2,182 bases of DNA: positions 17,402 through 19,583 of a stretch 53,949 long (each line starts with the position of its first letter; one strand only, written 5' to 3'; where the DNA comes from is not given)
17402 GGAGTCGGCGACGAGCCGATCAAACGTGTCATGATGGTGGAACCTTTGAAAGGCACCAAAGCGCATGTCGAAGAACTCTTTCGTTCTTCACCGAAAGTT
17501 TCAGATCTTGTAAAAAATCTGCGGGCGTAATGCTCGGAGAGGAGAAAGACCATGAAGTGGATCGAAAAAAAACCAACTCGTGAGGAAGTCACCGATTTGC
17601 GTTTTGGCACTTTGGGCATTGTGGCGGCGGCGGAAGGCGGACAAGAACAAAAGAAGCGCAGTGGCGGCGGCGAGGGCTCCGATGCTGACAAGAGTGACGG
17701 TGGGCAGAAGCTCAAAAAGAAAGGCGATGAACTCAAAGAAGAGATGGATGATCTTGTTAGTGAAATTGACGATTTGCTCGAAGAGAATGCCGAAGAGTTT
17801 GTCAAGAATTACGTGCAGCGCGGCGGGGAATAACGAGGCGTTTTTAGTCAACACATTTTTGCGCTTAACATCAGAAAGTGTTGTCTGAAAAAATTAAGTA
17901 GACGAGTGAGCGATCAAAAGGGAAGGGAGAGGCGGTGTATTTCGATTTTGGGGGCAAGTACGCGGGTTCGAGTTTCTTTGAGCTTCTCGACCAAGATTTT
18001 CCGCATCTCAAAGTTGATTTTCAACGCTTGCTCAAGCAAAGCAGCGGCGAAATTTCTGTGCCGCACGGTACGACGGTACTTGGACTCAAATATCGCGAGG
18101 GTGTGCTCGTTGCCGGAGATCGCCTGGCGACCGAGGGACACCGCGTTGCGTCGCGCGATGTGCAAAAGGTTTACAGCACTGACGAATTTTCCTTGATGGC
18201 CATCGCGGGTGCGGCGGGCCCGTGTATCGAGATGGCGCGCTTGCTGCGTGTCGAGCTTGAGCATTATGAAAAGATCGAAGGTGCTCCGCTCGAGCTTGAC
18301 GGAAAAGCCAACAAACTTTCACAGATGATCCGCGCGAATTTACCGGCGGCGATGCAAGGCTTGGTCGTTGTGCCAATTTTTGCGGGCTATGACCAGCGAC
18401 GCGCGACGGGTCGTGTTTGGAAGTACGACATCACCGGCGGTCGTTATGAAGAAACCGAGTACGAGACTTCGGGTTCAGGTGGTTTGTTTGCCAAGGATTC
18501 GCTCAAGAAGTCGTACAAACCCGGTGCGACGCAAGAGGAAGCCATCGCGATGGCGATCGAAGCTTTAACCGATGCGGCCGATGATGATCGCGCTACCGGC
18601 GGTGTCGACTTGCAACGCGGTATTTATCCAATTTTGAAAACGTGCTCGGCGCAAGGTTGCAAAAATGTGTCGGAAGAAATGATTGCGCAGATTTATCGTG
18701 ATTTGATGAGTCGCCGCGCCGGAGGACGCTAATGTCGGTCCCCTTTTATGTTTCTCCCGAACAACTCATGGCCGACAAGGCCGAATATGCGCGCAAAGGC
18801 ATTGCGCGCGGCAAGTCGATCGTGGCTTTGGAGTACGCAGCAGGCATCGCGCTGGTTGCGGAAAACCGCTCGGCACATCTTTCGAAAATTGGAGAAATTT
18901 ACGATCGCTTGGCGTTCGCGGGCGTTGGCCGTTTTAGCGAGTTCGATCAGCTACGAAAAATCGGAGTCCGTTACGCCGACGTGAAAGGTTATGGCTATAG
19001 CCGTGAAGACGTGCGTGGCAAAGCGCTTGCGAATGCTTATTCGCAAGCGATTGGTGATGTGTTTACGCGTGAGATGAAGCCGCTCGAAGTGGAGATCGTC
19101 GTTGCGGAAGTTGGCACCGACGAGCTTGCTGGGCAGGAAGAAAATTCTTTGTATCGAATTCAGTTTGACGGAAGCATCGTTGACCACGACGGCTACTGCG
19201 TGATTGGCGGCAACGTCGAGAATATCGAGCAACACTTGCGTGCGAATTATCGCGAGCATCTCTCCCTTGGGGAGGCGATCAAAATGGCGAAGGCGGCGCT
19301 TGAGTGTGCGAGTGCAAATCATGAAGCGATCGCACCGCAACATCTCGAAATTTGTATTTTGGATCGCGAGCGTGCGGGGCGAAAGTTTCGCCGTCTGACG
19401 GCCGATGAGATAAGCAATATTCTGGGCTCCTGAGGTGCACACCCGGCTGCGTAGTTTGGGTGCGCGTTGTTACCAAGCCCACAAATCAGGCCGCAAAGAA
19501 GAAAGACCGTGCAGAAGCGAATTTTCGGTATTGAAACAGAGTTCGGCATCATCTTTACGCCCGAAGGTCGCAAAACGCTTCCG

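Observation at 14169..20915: Complete actinobacterial-type Pup-proteasome operon (arc-dop-pup-prcB-prcA-pafA) in a diderm, Myxococcota-like chromosome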

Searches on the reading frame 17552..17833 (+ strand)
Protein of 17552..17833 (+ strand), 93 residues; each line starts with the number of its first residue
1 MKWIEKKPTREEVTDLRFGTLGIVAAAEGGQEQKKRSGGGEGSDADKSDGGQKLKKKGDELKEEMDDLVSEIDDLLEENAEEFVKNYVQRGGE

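Call 3: search_protein_families(library=pfam, proteins=[window:17552-17833:+])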
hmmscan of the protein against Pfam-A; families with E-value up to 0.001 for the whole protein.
window:17552-17833:+ (93 aa): 1 family
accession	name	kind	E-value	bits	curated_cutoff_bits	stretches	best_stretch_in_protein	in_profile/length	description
PF05639.16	Pup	-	1.2e-17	65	27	1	28-93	3-69/69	Pup-like protein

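Call 4: search_protein_families(library=ncbifam, proteins=[window:17552-17833:+])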
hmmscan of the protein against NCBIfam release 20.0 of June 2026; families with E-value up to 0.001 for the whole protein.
window:17552-17833:+ (93 aa): 1 family
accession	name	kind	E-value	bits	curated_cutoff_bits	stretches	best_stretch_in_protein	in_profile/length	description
TIGR03687.1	pupylate_cterm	equivalog_domain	2.7e-14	52.9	41.45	1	63-93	3-33/33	ubiquitin-like protein Pup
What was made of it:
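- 17552..17833 (+): Pup, 93 aa, C-terminus YVQRGGE. Residues 30-93 correspond to the whole of M. tuberculosis Pup, and residues 1-29 are an N-terminal extension. PF05639 65 bits and TIGR03687 52.9 bits, both above their cut-offs (calls 3, 4).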

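Call 66: search_solved_structures(query=window:17552-17833:+, show_alignments=2, max_evalue=0.01)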
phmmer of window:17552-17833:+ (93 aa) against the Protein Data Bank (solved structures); distinct sequences matched with E-value up to 0.01: 7.
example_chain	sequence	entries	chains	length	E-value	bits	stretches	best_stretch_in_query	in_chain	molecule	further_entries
3m9d_G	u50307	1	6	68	9e-14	55.1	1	30-93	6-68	Prokaryotic ubiquitin-like protein pup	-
7px9_G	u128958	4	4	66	3.1e-13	53.4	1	30-93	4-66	Prokaryotic ubiquitin-like protein Pup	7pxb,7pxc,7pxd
9cku_H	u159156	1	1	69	3.2e-11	47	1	35-93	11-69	Pup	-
3m91_B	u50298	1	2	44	1.4e-10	44.9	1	56-93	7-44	Prokaryotic ubiquitin-like protein pup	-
7oy3_B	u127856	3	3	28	1.3e-07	35.5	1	66-93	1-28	Prokaryotic ubiquitin-like protein Pup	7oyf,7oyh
7oxy_B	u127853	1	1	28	2.4e-07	34.6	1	66-93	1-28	Prokaryotic ubiquitin-like protein Pup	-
4bjr_A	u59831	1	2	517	9e-05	26.4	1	67-93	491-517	PUP--PROTEIN LIGASE, PROKARYOTIC UBIQUITIN-LIKE PROTEIN PUP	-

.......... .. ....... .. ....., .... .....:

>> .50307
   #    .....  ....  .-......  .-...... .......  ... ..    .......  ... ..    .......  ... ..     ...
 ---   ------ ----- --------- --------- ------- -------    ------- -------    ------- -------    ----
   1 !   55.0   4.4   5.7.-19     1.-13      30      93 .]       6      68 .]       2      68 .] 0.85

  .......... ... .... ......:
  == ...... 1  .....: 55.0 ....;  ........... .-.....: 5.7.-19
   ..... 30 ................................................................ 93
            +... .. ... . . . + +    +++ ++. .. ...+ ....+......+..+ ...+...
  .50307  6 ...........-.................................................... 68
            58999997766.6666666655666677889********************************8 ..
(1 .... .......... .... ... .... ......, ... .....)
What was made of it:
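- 17552..17833 (+): Alignment to 3M9D and 7PX9 Pup (call 66).
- On Pup-proteasome system: It ends in QRGGE (calls 3, 4, 66).
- On UBact system: The modifier passes both Pup models and aligns with M. tuberculosis Pup (calls 3, 4, 66).
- Closest known: UBact conjugation systems of Gram-negative bacteria. Different: The modifier here is a bona fide Pup by both curated models and by alignment (calls 3, 4, 66).
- It ends in YVQRGGE, against YVQKGGQ in M. tuberculosis (call 66).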

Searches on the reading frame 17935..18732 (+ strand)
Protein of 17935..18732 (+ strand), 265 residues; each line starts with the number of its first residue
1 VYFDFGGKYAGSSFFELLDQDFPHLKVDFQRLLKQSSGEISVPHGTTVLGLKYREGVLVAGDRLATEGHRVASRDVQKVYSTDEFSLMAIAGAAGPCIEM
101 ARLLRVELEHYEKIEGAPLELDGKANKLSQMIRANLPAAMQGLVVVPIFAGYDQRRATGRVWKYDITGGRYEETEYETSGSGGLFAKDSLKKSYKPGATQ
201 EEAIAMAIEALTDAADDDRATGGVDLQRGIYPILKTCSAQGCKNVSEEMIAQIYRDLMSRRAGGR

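Call 3: search_protein_families(library=pfam, proteins=[window:17935-18732:+])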
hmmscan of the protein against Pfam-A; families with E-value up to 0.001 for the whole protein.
window:17935-18732:+ (265 aa): 1 family
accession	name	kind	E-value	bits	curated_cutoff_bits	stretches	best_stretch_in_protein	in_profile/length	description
PF00227.31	Proteasome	-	1.2e-35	123.3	22.4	1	43-223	2-182/189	Proteasome subunit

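Call 4: search_protein_families(library=ncbifam, proteins=[window:17935-18732:+])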
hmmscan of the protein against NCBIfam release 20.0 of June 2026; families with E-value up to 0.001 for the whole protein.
window:17935-18732:+ (265 aa): 5 families
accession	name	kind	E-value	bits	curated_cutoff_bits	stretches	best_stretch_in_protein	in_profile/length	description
TIGR03690.1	20S_bact_beta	equivalog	7.5e-93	310.3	191.9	1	42-261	2-221/222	proteasome subunit beta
TIGR03634.1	arc_protsome_B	equivalog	7e-30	104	224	1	45-223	1-173/185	archaeal proteasome endopeptidase complex subunit beta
TIGR03633.1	arc_protsome_A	equivalog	6.5e-13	48.7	287.35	1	41-226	25-207/230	archaeal proteasome endopeptidase complex subunit alpha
NF003075.0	PRK03996.1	subfamily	1.5e-11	44.1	219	1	41-226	32-214/248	archaeal proteasome endopeptidase complex subunit alpha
NF003964.0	PRK05456.1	equivalog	8.7e-05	22.3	137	1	43-121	5-85/179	ATP-dependent protease subunit HslV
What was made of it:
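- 17935..18732 (+): PrcB, the 20S proteasome beta subunit, with a ~45-residue propeptide and a PHG|TTV processing site. TIGR03690 310 bits against a cut-off of 192 (call 4).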

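Call 22: search_solved_structures(query=window:17935-18732:+, show_alignments=1)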
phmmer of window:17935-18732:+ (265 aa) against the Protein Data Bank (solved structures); distinct sequences matched with E-value up to 0.001: 250 (the best 60 are shown).
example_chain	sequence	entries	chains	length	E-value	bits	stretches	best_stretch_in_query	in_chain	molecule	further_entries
1q5r_H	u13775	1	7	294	8.4e-75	254.8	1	37-262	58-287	proteasome beta-type subunit 1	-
2h6j_H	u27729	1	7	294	2.1e-74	253.5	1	37-262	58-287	Proteasome beta-type subunit 1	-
1q5q_H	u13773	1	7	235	4.1e-72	246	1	46-262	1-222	proteasome beta-type subunit 1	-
2jay_A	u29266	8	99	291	3.8e-66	226.5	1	13-263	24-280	PROTEASOME | Proteasome subunit beta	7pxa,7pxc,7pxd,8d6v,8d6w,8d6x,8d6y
3mka_C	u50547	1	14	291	2e-65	224.1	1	13-263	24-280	Proteasome subunit beta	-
6ocw_H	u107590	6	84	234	3.4e-61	210.2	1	46-263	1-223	Proteasome subunit beta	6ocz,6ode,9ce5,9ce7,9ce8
2fhg_H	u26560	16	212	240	3.7e-61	210.1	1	46-263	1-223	proteasome, beta subunit | Proteasome (Beta subunit) PrcB | Proteasome subunit beta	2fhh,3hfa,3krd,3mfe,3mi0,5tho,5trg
9ceb_O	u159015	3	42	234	9.4e-61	208.8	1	47-263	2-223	Proteasome subunit beta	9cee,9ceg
3h6f_C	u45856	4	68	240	9.9e-61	208.7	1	47-263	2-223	Proteasome (Beta subunit) PrcB | Proteasome subunit beta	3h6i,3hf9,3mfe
5lzp_A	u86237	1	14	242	1.1e-60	208.6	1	47-263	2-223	Proteasome subunit beta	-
3h4p_a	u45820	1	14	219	6.6e-16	61.9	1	46-225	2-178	Proteasome subunit beta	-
7dr6_Y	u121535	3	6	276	1.2e-15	61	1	35-224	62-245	Proteasome subunit beta type-8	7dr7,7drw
8fz5_L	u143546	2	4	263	2.5e-15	60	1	39-223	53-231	Proteasome subunit beta type-5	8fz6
7qve_s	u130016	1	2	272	2.7e-15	59.9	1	23-225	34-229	Proteasome subunit beta type-5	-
6epc_5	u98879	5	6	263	3.5e-15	59.5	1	39-224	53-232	Proteasome subunit beta type-5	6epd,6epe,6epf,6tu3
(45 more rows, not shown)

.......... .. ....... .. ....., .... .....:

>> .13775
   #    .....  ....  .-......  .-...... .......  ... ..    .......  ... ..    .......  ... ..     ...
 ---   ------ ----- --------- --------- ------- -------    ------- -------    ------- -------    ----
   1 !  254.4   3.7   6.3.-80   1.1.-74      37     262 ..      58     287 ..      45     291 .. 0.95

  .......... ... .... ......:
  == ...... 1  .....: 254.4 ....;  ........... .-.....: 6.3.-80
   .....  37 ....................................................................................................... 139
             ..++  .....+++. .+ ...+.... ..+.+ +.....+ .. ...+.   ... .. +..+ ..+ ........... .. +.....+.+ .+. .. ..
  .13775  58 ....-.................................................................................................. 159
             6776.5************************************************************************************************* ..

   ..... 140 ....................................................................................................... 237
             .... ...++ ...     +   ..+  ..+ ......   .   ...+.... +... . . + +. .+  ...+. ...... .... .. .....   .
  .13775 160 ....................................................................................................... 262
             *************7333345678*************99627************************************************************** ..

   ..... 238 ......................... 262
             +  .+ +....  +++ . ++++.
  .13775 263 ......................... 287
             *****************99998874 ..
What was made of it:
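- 17935..18732 (+): Mature Rhodococcus and M. tuberculosis beta subunits begin at ORF residue 46 (call 22).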

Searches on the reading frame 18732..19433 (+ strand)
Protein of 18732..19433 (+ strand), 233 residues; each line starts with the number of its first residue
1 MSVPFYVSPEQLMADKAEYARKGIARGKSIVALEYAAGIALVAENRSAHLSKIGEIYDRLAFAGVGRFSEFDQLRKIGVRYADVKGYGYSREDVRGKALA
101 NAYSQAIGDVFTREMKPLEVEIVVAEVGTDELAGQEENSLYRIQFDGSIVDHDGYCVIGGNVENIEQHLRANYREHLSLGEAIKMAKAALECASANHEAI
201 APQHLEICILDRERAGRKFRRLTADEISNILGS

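Call 3: search_protein_families(library=pfam, proteins=[window:18732-19433:+])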
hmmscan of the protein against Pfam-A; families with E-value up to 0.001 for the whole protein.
window:18732-19433:+ (233 aa): 1 family
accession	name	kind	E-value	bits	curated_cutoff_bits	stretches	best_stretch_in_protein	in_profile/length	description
PF00227.31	Proteasome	-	1.6e-17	64.2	22.4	1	25-209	2-188/189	Proteasome subunit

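Call 4: search_protein_families(library=ncbifam, proteins=[window:18732-19433:+])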
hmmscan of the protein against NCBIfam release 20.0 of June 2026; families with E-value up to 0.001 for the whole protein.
window:18732-19433:+ (233 aa): 4 families
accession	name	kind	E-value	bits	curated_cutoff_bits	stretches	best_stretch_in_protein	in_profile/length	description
TIGR03691.1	20S_bact_alpha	equivalog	7.8e-91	303.6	139.05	1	1-231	1-228/229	proteasome subunit alpha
TIGR03633.1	arc_protsome_A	equivalog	1.7e-13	50.6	287.35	1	17-231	19-229/230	archaeal proteasome endopeptidase complex subunit alpha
NF003075.0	PRK03996.1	subfamily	2.8e-13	49.8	219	1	17-231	26-236/248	archaeal proteasome endopeptidase complex subunit alpha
TIGR03634.1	arc_protsome_B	equivalog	9.2e-09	35.2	224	1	48-195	30-166/185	archaeal proteasome endopeptidase complex subunit beta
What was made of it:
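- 18732..19433 (+): PrcA, the 20S proteasome alpha subunit, 233 aa. Its start codon overlaps the prcB stop. TIGR03691 304 bits against a cut-off of 139 (call 4).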

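Call 9: find_encoding_contigs(protein=window:18732-19433:+, flank=10000, max_places=6)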
Protein window:18732-19433:+ (233 aa): 6 contigs read that carry it; 6 places shown.
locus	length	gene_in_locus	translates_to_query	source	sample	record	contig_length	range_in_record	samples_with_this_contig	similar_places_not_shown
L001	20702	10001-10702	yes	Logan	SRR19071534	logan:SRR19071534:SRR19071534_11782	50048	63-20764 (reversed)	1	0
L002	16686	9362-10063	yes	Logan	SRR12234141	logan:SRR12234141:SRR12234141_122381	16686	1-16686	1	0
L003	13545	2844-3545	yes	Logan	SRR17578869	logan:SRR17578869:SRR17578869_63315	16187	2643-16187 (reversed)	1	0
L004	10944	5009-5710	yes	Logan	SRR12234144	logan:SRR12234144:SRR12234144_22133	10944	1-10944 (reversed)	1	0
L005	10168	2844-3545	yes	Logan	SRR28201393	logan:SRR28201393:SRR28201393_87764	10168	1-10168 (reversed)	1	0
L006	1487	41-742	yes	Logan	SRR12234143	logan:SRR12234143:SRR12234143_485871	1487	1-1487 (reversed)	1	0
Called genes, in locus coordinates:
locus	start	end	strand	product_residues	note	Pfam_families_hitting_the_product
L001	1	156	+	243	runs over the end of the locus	PF20582:UPF0758_N, PF04002:RadC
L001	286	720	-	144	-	PF00436:SSB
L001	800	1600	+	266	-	PF01553:Acyltransferase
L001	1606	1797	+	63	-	-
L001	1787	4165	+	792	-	PF13491:FtsK_4TM, PF17854:FtsK_alpha, PF01580:FtsK_SpoIIIE, PF09397:FtsK_gamma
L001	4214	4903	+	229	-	PF09865:DUF2092 (faint), PF03548:LolA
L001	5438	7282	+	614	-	PF07728:AAA_5 (faint), PF17758:Prot_ATP_ID_OB_N, PF16450:Prot_ATP_ID_OB_C, PF13191:AAA_16 (weak), PF00004:AAA, PF00910:RNA_helicase (weak), PF13401:AAA_22 (faint)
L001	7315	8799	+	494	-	PF03136:Pup_ligase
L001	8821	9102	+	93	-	PF05639:Pup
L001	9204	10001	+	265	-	PF00227:Proteasome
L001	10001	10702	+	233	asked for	PF00227:Proteasome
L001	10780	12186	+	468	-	PF03136:Pup_ligase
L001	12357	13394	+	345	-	PF00022:Actin (weak), PF06723:MreB_Mbl, PF00012:HSP70, PF14450:FtsA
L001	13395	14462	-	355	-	PF02618:YceG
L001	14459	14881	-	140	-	PF03652:RuvX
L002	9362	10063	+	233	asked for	PF00227:Proteasome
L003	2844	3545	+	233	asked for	PF00227:Proteasome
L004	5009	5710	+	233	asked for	PF00227:Proteasome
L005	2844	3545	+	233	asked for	PF00227:Proteasome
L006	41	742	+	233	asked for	PF00227:Proteasome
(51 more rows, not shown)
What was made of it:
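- The same locus and the same junctions occur in at least four independent Logan assemblies per junction: call 9. The junctions are identical in independent assemblies from SRR19071534, SRR12234141, SRR12234144, SRR17578869 and SRR28201393 (call 9).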

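Call 24: search_solved_structures(query=window:18732-19433:+, show_alignments=1)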
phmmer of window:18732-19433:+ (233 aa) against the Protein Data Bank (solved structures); distinct sequences matched with E-value up to 0.001: 10.
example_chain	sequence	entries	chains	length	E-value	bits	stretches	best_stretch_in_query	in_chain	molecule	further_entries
3h6f_A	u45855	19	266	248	1e-63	218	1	1-229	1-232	Proteasome (Alpha subunit) PrcA | Proteasome subunit alpha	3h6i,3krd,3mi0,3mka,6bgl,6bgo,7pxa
2fhg_A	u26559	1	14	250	2.9e-63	216.6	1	2-229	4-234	20S proteasome, alpha and beta subunits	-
2fhh_A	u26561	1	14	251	3e-63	216.5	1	2-229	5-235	20S proteasome, alpha and beta subunits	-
1q5q_A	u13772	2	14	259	2.8e-61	210.1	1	1-228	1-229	proteasome alpha-type subunit 1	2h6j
9ce7_A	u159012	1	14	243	5.8e-61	209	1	7-229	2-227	Proteasome subunit alpha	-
5lzp_0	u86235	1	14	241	2.6e-60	206.9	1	8-229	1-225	Proteasome subunit alpha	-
3hf9_A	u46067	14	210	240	6.2e-59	202.4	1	10-229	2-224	Proteasome (Alpha subunit) PrcA | Proteasome subunit alpha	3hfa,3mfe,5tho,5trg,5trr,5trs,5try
1q5r_A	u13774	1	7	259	2.5e-58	200.4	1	7-228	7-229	proteasome alpha-type subunit 1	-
3h4p_A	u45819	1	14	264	3.8e-07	33.2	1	8-231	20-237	Proteasome subunit alpha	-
9s34_H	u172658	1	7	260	0.0003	23.7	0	168-232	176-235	Proteasome subunit alpha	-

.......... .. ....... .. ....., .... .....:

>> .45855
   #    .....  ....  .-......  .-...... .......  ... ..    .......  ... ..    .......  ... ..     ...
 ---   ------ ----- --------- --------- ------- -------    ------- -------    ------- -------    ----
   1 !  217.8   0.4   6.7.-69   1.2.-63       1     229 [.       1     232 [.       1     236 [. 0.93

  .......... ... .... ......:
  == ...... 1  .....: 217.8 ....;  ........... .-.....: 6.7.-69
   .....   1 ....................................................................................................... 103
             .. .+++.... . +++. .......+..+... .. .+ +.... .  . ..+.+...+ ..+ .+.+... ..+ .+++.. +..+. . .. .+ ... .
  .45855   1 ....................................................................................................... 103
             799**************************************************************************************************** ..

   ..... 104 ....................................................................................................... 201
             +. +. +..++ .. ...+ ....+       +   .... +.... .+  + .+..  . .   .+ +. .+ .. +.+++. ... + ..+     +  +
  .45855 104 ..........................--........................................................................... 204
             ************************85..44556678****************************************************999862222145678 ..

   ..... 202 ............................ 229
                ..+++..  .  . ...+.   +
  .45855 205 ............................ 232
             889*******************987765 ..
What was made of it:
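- On Pup-proteasome system: TIGR03691 304 bits against a cut-off of 139, with full-length alignment to M. tuberculosis PrcA (calls 4, 24).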
